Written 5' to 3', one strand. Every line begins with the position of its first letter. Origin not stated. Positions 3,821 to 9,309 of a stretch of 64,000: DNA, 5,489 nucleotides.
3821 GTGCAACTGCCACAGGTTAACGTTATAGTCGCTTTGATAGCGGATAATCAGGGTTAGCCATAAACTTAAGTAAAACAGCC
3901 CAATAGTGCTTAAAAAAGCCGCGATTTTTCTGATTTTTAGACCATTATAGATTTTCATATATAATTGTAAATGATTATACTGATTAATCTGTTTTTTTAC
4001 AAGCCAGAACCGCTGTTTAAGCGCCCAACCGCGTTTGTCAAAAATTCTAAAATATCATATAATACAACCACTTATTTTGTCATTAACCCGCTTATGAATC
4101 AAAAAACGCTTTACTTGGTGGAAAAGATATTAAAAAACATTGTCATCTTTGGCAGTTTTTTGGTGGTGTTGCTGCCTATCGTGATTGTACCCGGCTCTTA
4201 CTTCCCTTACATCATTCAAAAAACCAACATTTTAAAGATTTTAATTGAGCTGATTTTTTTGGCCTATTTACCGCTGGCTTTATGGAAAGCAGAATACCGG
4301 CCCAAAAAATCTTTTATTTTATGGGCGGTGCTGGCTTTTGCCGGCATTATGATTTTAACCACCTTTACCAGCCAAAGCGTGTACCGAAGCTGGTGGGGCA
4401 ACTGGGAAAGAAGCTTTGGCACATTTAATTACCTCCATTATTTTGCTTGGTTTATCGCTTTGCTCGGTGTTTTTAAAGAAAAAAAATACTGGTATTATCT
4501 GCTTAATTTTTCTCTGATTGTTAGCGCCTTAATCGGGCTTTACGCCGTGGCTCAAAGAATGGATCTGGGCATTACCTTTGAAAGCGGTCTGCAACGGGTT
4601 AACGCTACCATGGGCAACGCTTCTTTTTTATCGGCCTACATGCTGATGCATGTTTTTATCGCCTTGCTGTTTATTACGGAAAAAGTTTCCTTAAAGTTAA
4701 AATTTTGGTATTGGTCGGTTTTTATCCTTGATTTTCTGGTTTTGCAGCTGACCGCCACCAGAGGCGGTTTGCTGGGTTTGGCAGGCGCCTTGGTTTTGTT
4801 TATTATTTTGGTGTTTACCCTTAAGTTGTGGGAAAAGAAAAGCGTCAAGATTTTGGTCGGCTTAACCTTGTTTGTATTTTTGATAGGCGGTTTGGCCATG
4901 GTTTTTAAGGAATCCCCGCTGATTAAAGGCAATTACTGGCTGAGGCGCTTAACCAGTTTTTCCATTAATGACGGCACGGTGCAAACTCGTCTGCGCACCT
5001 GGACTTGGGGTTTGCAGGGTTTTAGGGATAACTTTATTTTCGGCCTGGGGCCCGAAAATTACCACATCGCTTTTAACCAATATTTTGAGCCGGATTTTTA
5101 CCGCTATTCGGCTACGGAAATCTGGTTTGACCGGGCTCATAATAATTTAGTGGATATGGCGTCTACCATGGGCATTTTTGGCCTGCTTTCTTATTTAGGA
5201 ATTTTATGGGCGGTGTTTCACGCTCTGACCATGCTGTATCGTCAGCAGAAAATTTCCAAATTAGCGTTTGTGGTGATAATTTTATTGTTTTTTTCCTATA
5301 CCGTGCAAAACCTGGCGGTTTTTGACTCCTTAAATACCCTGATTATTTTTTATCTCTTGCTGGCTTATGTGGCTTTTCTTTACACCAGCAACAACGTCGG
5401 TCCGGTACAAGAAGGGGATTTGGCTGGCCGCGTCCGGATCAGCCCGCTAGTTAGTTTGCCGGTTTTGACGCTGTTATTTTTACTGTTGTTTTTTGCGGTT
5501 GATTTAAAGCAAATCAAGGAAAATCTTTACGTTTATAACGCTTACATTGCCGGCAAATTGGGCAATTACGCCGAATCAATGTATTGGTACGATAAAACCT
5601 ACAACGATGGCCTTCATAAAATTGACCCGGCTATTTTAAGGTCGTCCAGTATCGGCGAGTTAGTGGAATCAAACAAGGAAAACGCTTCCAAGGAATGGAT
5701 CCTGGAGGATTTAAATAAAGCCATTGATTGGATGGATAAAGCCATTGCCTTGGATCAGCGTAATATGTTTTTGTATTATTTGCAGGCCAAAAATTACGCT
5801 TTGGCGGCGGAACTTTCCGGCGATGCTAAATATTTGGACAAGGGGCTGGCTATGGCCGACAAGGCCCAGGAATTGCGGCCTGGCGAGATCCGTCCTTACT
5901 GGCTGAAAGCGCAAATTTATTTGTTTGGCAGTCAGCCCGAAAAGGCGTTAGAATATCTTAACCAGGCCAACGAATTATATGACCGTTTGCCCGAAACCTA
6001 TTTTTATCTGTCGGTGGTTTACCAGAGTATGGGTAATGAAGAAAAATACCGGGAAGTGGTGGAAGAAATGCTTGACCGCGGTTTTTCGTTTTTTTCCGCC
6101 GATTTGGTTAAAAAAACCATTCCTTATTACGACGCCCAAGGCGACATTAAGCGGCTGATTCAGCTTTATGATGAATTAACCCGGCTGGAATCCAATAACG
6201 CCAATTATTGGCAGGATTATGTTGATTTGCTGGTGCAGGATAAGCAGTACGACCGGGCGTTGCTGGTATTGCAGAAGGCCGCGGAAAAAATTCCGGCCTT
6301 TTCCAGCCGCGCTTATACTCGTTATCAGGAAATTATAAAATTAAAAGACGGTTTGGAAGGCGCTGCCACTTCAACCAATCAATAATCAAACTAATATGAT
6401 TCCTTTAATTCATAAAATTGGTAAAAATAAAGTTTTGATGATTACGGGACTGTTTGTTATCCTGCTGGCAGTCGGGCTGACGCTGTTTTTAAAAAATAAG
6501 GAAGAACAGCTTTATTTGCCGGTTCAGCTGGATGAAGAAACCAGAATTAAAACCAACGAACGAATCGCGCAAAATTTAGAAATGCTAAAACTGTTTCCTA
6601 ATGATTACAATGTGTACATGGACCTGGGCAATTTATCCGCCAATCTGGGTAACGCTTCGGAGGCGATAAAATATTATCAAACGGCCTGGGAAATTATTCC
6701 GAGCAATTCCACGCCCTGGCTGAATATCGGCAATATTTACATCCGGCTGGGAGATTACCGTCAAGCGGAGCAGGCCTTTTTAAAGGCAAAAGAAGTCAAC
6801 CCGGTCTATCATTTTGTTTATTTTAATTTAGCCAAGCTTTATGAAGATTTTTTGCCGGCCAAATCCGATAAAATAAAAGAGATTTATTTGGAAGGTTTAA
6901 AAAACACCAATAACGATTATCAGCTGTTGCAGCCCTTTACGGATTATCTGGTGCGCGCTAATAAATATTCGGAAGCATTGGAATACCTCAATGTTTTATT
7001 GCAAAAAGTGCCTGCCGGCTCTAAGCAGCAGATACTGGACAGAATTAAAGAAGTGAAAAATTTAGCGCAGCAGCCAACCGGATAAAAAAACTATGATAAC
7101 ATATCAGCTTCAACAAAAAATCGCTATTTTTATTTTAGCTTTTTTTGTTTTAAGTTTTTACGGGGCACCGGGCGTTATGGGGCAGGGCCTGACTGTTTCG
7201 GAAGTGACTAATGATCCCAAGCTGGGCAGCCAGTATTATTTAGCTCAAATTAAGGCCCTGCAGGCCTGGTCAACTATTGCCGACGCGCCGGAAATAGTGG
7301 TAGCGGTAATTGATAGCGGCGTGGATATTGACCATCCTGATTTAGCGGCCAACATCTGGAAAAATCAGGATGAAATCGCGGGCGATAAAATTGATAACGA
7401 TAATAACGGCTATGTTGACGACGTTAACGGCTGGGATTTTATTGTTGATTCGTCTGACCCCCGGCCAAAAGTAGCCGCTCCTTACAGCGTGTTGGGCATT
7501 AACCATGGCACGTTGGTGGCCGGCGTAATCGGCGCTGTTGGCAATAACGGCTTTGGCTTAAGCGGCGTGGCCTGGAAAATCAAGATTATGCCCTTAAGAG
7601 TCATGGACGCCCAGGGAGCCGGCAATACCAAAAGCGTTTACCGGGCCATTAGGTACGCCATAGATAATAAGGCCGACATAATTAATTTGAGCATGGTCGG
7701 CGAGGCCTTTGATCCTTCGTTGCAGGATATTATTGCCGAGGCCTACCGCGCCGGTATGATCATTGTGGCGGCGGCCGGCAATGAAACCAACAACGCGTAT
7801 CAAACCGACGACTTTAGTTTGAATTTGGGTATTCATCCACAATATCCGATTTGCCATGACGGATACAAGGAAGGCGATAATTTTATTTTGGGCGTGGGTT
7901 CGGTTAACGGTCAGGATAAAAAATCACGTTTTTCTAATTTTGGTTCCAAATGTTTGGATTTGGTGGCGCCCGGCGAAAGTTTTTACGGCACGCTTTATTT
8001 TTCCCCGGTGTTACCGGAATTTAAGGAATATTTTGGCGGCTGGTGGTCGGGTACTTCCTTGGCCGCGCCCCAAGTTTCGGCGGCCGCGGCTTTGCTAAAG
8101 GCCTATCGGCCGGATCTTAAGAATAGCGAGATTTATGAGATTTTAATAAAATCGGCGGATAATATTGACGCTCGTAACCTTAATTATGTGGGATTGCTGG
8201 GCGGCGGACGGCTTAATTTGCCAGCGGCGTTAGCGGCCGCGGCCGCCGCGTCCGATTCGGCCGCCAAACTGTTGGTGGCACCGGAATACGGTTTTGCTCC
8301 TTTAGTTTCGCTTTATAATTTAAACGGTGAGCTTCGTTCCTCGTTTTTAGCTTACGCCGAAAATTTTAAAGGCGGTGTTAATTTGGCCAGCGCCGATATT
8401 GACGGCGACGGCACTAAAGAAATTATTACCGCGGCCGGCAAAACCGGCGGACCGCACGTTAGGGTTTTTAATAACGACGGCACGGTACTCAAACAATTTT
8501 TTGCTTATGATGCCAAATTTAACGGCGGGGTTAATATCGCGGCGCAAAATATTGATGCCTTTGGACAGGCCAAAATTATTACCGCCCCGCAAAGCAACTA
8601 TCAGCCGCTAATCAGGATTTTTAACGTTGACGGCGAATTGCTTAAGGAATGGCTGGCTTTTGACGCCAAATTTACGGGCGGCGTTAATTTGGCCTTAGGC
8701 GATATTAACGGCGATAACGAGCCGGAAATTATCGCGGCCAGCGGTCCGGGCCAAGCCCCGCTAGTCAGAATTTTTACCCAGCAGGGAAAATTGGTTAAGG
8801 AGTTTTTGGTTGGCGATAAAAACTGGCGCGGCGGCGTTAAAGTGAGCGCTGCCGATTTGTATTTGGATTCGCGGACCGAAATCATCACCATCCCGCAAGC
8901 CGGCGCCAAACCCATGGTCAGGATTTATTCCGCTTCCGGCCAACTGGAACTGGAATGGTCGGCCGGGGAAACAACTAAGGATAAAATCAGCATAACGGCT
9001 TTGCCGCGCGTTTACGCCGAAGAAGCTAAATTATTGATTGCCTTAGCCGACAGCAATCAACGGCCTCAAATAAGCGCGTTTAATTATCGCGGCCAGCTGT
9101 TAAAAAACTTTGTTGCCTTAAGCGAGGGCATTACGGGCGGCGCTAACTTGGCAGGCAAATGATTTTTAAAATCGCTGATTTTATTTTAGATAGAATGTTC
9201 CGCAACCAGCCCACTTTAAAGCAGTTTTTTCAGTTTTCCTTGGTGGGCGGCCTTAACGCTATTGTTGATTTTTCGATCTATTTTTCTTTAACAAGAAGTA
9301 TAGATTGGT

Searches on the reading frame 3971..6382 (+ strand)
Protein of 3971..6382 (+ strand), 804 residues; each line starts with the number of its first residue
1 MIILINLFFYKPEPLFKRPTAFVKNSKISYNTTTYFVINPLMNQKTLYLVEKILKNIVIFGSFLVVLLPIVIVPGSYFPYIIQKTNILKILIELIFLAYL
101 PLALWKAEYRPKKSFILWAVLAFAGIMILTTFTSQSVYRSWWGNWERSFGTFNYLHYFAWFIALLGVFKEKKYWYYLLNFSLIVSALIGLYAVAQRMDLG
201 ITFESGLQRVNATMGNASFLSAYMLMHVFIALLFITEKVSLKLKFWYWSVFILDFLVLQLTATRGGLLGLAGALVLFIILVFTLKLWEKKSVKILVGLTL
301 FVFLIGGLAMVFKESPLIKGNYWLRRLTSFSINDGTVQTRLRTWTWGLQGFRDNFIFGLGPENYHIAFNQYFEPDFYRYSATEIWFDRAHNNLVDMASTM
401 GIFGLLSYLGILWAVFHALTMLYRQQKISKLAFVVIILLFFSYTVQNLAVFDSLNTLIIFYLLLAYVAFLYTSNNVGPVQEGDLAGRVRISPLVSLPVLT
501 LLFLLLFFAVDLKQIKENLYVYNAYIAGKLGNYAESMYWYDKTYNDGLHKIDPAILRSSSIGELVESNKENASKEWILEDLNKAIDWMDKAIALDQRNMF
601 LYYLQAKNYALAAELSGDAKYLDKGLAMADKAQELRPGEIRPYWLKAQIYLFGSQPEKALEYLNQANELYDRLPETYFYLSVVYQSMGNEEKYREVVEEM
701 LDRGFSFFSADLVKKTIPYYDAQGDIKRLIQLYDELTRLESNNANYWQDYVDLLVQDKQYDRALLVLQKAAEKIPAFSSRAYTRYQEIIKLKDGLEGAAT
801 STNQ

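Call 18: search_protein_families(library=pfam, proteins=[window:3971-6382:+], max_evalue=0.001)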
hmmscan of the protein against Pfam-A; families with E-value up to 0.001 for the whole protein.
window:3971-6382:+ (804 aa): 2 families
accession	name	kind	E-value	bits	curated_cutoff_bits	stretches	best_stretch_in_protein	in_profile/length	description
PF04932.20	Wzy_C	-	1.7e-18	67.3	31.7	1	250-409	2-149/149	O-Antigen ligase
PF13428.12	TPR_14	-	4.5e-05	24.2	23.5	0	745-777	2-34/44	Tetratricopeptide repeat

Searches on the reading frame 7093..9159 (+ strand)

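Call 18: search_protein_families(library=pfam, proteins=[window:7093-9159:+], max_evalue=0.001)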
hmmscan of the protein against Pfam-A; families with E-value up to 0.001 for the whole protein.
window:7093-9159:+ (689 aa): 3 families
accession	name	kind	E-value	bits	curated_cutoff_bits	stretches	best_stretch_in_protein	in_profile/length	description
PF00082.27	Peptidase_S8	-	5.2e-48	164.2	21.8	1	67-360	3-279/288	Subtilase family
PF13517.12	FG-GAP_3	-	2.9e-07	31.4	26.9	0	537-598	1-60/61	FG-GAP-like repeat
PF01839.29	FG-GAP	-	4.4e-06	26.9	22.1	0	530-551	2-23/37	FG-GAP repeat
